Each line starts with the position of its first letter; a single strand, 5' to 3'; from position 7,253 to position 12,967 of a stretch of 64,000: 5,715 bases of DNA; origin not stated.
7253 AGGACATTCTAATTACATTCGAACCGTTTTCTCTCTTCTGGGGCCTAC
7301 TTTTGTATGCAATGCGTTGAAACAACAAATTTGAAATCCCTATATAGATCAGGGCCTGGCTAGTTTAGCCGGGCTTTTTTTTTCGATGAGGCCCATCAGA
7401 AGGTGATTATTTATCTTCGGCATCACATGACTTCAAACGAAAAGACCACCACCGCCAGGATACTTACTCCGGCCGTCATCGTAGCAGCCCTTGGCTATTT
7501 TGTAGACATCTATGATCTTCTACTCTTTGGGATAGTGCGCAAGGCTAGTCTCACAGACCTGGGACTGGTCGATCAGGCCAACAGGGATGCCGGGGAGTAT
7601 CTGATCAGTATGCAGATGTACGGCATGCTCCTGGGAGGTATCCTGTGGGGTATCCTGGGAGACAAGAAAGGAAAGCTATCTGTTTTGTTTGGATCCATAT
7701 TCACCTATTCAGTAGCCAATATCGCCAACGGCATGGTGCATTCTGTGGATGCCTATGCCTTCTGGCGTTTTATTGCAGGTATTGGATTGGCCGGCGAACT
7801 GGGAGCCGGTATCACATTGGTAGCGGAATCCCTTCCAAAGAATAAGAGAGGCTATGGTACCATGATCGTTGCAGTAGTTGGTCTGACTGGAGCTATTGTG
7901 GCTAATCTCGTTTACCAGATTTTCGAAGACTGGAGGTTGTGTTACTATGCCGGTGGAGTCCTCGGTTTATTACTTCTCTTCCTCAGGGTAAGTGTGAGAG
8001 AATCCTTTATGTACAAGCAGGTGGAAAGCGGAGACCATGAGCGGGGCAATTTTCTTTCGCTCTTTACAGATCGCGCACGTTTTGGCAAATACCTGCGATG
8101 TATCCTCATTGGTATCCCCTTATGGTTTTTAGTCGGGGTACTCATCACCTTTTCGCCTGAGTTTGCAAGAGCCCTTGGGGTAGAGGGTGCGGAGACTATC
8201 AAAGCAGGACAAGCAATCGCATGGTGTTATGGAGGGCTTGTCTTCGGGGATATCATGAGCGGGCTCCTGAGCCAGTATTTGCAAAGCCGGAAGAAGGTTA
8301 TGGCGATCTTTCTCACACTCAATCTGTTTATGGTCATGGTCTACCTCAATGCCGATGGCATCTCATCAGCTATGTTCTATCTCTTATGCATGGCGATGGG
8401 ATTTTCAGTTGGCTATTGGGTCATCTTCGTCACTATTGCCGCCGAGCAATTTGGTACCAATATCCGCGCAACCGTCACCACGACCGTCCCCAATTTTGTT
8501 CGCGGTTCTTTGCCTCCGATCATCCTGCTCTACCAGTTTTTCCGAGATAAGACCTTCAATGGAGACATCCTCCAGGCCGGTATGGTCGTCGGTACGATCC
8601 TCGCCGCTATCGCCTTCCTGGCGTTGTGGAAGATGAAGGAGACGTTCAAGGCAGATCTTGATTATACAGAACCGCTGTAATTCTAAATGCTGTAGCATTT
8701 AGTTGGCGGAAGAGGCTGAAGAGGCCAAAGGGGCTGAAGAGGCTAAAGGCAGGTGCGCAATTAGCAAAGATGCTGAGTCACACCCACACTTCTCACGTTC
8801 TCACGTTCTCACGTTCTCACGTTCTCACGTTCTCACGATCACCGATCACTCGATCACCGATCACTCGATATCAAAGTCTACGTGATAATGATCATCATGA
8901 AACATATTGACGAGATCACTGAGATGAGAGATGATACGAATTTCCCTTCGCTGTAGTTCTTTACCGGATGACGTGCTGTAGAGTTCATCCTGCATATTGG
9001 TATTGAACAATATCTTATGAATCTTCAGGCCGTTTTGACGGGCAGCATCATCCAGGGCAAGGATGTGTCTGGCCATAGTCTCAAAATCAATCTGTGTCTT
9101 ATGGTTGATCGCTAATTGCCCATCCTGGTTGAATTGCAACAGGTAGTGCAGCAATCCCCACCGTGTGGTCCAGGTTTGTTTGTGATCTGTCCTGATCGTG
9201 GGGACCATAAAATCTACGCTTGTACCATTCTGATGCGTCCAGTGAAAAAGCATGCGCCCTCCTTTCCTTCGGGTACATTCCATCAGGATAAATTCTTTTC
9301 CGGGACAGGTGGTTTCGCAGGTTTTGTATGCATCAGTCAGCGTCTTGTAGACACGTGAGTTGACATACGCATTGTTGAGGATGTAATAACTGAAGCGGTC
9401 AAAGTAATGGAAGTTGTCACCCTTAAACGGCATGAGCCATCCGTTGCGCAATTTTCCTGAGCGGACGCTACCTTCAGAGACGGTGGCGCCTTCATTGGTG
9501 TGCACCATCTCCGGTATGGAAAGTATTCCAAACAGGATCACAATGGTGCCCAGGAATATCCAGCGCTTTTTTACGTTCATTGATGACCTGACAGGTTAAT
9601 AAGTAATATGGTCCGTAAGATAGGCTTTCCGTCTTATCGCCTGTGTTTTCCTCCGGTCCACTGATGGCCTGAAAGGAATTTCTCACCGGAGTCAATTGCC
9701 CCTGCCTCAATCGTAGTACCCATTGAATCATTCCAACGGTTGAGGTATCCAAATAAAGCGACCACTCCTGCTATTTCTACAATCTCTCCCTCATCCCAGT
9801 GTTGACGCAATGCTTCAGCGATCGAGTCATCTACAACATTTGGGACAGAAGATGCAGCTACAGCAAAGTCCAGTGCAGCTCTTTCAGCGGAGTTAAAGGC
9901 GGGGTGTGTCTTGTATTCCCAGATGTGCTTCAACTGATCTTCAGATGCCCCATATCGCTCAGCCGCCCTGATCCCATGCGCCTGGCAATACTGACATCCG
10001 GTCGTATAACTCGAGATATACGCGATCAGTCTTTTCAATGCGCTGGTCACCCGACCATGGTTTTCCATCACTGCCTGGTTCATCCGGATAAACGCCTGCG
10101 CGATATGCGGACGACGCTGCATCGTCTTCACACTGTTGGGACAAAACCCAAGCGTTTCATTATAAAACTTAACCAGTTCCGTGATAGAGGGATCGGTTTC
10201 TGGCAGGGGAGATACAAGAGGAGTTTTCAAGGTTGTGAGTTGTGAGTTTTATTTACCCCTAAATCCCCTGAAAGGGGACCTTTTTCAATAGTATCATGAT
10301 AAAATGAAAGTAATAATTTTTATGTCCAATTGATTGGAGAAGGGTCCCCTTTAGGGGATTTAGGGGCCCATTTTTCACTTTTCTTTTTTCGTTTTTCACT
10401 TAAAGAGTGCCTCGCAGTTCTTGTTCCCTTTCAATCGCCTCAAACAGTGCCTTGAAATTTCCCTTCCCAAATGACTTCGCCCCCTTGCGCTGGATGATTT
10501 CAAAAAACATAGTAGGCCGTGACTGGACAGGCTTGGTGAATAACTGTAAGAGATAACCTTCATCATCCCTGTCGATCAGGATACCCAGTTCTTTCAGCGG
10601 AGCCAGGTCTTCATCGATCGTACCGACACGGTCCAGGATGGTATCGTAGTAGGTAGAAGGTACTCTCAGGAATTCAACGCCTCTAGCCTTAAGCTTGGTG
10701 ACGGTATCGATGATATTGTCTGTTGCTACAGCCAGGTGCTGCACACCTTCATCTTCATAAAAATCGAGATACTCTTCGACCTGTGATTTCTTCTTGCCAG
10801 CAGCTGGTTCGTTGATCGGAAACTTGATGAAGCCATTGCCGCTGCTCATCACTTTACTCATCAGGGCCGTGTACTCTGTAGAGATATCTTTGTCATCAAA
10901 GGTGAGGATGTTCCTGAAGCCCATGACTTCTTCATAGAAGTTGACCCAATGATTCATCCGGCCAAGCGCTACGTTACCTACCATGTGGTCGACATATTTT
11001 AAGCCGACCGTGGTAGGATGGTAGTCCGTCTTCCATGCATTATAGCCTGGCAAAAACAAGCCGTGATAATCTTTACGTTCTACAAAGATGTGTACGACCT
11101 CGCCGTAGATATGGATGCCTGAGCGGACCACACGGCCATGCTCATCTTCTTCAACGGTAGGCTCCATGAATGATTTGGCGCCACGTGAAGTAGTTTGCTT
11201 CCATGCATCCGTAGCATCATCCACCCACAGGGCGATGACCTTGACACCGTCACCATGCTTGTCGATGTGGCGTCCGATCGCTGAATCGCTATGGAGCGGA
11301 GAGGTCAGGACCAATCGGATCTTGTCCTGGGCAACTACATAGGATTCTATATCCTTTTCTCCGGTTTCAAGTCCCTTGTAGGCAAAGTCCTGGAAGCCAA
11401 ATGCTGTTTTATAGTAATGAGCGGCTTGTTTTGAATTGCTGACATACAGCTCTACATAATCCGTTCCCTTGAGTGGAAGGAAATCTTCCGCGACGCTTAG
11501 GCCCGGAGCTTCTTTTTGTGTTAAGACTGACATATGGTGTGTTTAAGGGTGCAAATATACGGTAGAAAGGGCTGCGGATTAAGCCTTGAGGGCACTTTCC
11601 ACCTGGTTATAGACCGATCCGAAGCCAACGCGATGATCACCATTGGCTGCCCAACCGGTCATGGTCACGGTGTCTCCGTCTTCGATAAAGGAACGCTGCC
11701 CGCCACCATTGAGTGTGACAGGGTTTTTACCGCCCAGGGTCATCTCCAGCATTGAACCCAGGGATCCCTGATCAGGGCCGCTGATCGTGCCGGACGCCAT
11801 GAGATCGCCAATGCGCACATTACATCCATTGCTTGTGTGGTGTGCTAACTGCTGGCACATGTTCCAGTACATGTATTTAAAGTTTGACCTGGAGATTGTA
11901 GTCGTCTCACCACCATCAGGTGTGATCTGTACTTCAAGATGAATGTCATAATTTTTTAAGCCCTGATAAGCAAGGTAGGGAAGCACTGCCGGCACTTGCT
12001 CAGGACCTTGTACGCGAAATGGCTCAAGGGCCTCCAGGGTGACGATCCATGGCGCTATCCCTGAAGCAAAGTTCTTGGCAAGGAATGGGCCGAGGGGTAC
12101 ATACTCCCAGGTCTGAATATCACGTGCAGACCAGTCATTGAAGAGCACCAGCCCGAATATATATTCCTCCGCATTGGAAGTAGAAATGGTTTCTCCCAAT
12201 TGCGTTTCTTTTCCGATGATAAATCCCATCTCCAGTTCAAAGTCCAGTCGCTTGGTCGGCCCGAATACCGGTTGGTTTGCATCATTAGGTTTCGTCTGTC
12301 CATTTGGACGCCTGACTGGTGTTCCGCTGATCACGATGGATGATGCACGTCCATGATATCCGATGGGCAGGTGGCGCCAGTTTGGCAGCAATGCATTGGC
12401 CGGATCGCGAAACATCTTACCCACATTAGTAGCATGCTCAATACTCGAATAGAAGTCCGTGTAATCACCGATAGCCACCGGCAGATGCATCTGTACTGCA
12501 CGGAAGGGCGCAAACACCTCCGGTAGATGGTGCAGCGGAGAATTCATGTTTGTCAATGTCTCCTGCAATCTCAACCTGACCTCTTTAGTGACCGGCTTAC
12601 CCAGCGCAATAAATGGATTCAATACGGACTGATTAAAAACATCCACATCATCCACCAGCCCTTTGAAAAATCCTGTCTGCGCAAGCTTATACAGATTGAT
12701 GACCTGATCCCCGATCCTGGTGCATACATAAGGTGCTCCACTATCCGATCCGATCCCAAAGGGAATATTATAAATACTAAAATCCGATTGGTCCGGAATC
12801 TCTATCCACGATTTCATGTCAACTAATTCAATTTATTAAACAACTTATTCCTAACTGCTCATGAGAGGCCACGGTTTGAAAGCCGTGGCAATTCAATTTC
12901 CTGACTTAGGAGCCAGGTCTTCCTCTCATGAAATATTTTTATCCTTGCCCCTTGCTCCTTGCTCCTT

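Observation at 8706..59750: A mosaic of short tandem repeats (7-, 8-, 9-, 15-, 16-mers) fills at least eleven intergenic regions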

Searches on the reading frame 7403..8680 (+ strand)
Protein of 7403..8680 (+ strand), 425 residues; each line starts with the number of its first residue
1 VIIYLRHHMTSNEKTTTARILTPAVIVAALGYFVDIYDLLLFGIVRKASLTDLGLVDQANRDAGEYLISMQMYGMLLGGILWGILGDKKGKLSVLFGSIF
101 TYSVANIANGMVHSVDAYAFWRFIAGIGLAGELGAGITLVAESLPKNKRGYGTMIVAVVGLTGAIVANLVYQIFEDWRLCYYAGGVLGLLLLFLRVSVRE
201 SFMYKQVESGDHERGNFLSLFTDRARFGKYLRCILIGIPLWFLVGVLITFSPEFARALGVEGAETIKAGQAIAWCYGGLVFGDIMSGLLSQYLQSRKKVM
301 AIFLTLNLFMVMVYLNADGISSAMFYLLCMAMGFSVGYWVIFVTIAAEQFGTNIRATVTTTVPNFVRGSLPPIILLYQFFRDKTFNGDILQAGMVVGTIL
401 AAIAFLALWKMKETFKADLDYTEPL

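Call 16: search_protein_families(library=ncbifam, proteins=[window:7403-8680:+])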
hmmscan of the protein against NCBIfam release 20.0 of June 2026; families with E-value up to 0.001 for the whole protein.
window:7403-8680:+ (425 aa): 19 families
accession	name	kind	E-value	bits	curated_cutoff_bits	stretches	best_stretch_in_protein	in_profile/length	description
TIGR00895.1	2A0115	subfamily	3.2e-30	105.3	418.55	2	13-209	7-203/398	aromatic acid/H+ symport family MFS transporter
NF008586.0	PRK11551.1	equivalog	5.4e-21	75.1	410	1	66-412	54-399/406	3-(3-hydroxy-phenyl)propionate transporter MhpT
TIGR00891.1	2A0112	subfamily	1.3e-19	70.6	552.9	1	25-210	14-200/405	sialate:H+ symport family MFS transporter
TIGR00883.1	2A0106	subfamily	2.1e-19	69.9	443.45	1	70-374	38-374/400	metabolite/H+ symporter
NF003024.0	PRK03893.1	subfamily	1.4e-17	63.7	604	1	24-243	22-241/497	sialate:H+ symport family MFS transporter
NF008963.0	PRK12307.1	equivalog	5.7e-17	62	637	1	23-362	18-362/426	MFS transporter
TIGR00898.1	2A0119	subfamily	5.9e-17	61.6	550.75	1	65-204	129-268/506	cation transport protein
NF053517.1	HbztTptrPcaK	equivalog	5.4e-09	35.5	770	1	25-213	21-209/437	4-hydroxybenzoate transporter PcaK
TIGR00880.1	2_A_01_02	superfamily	1.9e-08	34.5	131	1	73-194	9-133/141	multidrug resistance protein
TIGR01299.1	synapt_SV2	subfamily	5.5e-08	31.2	637.3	1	27-168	171-308/742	synaptic vesicle protein SV2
NF008314.0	PRK11102.1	equivalog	2.1e-07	30.6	303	1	67-227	50-216/396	Bcr/CflA family multidrug efflux MFS transporter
TIGR00893.1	2A0114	subfamily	3.4e-07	29.6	395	1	65-374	32-362/399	D-galactonate transporter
NF007927.0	PRK10642.1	equivalog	2.1e-06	26.8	544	1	23-361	25-391/500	glycine betaine/L-proline transporter ProP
TIGR00887.1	2A0109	equivalog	2.3e-06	26.8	610.3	1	24-175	17-179/502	phosphate:H+ symporter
NF007414.0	PRK09952.1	equivalog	5.4e-06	25.4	538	1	12-238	11-260/438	shikimate transporter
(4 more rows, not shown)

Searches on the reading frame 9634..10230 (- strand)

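Call 16: search_protein_families(library=ncbifam, proteins=[window:9634-10230:-])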
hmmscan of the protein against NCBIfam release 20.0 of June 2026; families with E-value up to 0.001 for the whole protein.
window:9634-10230:- (198 aa): 6 families
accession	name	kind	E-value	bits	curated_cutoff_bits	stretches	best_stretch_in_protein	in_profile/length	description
TIGR01926.1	peroxid_rel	subfamily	1.4e-19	70.5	81.8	1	13-172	12-173/178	peroxidase-related enzyme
NF053654.1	GroundWater_YciW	equivalog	8.5e-15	55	310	1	37-159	37-158/179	YciW-related (seleno)protein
TIGR04030.1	perox_Avi_7169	hypoth_equivalog_domain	1.5e-09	38.2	233.15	1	39-171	48-183/185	alkylhydroperoxidase domain protein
NF041238.1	AhpD_rel_CFYUT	equivalog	1.6e-06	27.7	175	1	27-180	183-341/357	alkylhydroperoxidase-related (seleno)protein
NF041537.1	ArsM_AhpD_UU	exception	8.1e-05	21.6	510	1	57-102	277-322/345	arsenite methyltransferase/AhpD domain selenoprotein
TIGR04169.1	perox_w_seleSAM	hypoth_equivalog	0.00058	19.9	120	0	38-101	17-79/109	arsenosugar biosynthesis-associated peroxidase-like protein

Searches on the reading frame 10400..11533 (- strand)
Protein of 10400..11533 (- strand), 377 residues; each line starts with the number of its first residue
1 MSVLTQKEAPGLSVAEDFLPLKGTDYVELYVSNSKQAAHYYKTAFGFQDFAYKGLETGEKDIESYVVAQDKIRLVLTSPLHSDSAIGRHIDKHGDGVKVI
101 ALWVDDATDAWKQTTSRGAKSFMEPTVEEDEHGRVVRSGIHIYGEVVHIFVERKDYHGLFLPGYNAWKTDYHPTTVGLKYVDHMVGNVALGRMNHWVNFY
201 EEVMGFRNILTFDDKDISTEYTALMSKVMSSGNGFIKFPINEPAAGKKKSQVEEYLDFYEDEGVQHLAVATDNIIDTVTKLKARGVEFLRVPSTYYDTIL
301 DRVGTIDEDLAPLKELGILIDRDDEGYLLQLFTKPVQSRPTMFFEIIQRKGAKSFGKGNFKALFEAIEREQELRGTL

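Call 16: search_protein_families(library=ncbifam, proteins=[window:10400-11533:-])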
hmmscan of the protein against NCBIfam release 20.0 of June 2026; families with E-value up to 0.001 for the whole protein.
window:10400-11533:- (377 aa): 4 families
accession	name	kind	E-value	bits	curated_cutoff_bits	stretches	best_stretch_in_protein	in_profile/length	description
TIGR01263.1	4HPPD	equivalog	1e-130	436.3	277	1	23-377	2-353/353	4-hydroxyphenylpyruvate dioxygenase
NF042435.1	DhshikDhtase_QuiC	equivalog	3e-28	98.7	1200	1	19-361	292-617/635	3-dehydroshikimate dehydratase QuiC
TIGR03081.1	metmalonyl_epim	equivalog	1.1e-17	64.7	114.95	2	25-124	3-101/129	methylmalonyl-CoA epimerase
TIGR00068.2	glyox_I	equivalog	0.00062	19.7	120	0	193-294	12-118/143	lactoylglutathione lyase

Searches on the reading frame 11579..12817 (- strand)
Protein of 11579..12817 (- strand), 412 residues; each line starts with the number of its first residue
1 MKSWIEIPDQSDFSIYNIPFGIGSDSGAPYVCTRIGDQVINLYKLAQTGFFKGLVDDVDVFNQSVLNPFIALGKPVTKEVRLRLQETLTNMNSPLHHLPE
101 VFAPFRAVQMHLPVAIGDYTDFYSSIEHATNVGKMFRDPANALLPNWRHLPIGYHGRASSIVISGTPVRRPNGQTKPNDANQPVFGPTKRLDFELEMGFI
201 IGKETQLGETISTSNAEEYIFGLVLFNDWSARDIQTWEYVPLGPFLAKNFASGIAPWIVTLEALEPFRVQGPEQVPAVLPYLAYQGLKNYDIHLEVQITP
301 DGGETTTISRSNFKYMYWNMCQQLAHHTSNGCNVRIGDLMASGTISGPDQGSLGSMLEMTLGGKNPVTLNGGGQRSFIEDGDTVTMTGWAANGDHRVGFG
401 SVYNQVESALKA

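Call 16: search_protein_families(library=ncbifam, proteins=[window:11579-12817:-])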
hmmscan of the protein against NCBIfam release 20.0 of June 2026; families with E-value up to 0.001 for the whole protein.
window:11579-12817:- (412 aa): 3 families
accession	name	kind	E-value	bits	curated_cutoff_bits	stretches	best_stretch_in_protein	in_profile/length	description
TIGR01266.1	fum_ac_acetase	equivalog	2.6e-167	556.9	375.3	1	3-407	1-417/420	fumarylacetoacetase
TIGR02303.1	HpaG-C-term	equivalog_domain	2.4e-05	23.9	276.4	1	190-265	92-164/245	4-hydroxyphenylacetate degradation bifunctional isomerase/decarboxylase, C-terminal subunit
NF053535.1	DhyDRhmHlse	equivalog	5.2e-05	22.7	500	1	181-262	109-189/284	2,4-didehydro-3-deoxy-L-rhamnonate hydrolase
